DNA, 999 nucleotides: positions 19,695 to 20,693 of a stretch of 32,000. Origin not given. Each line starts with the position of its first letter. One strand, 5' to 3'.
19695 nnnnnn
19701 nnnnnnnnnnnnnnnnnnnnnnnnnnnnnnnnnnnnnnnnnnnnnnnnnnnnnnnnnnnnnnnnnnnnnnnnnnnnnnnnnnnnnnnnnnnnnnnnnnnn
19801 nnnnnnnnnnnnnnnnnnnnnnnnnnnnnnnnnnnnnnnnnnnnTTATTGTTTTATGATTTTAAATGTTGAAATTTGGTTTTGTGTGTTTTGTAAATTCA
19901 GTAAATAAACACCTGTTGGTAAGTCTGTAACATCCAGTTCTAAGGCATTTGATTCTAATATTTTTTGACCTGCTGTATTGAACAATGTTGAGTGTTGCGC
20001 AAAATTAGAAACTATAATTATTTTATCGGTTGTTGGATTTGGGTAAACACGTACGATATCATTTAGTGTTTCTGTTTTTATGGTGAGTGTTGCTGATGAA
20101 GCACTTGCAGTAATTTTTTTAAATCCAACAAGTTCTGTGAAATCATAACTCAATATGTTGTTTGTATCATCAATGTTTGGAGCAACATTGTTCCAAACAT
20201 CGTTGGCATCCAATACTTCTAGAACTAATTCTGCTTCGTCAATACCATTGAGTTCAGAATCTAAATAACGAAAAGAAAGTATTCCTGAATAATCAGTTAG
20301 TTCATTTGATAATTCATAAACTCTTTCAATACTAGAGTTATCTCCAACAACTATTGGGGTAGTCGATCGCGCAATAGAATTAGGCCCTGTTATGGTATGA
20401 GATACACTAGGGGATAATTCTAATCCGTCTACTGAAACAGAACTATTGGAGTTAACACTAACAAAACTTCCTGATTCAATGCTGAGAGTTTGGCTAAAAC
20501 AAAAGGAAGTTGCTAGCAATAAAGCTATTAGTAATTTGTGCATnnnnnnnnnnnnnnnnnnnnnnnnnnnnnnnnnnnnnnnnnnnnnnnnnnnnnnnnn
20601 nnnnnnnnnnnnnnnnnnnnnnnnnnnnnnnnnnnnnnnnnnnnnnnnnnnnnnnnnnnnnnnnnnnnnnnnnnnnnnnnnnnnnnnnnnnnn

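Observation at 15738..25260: ssrA is followed by five extra copies of its own 3' end over 9 kb: a stacked integration hotspot with no integrase in sight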

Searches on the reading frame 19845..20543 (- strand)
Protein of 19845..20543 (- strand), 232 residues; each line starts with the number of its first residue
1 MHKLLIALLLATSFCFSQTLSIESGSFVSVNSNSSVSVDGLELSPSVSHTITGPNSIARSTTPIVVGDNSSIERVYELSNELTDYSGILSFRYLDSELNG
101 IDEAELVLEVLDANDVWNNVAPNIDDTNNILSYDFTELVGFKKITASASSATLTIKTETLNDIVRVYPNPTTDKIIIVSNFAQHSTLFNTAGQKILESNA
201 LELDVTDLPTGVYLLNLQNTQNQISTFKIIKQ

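Call 10: search_protein_families(library=pfam, proteins=[window:19845-20543:-], max_evalue=0.01)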
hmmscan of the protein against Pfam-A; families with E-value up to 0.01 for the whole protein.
window:19845-20543:- (232 aa): 1 family
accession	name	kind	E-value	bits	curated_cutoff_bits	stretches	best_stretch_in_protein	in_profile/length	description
PF18962.6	Por_Secre_tail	-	1.6e-10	41.6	27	1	166-229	1-73/75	Secretion system C-terminal sorting domain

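Call 73: find_encoding_contigs(protein=window:19845-20543:-, flank=7000, max_places=10)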
Protein window:19845-20543:- (232 aa): 4 contigs read that carry it; 4 places shown.
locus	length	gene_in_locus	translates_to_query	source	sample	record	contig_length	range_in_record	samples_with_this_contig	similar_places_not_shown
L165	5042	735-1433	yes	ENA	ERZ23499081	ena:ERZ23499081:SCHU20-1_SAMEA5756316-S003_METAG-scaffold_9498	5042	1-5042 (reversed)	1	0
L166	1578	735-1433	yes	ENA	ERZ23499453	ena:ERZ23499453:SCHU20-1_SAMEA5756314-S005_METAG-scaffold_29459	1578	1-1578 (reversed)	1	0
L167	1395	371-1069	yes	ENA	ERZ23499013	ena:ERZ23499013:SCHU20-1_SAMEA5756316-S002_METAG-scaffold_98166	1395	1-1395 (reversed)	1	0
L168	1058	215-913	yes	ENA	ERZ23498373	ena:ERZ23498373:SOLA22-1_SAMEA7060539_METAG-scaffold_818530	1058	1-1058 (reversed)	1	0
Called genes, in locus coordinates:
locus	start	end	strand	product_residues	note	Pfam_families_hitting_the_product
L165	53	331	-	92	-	-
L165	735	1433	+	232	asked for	PF18962:Por_Secre_tail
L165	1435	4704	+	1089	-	PF26696:PTL_trimer, PF01391:Collagen, PF07603:Lcl_C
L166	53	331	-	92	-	-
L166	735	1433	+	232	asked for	PF18962:Por_Secre_tail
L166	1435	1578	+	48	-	?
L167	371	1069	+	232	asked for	PF18962:Por_Secre_tail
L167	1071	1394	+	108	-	?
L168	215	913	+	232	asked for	PF18962:Por_Secre_tail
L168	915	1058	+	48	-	?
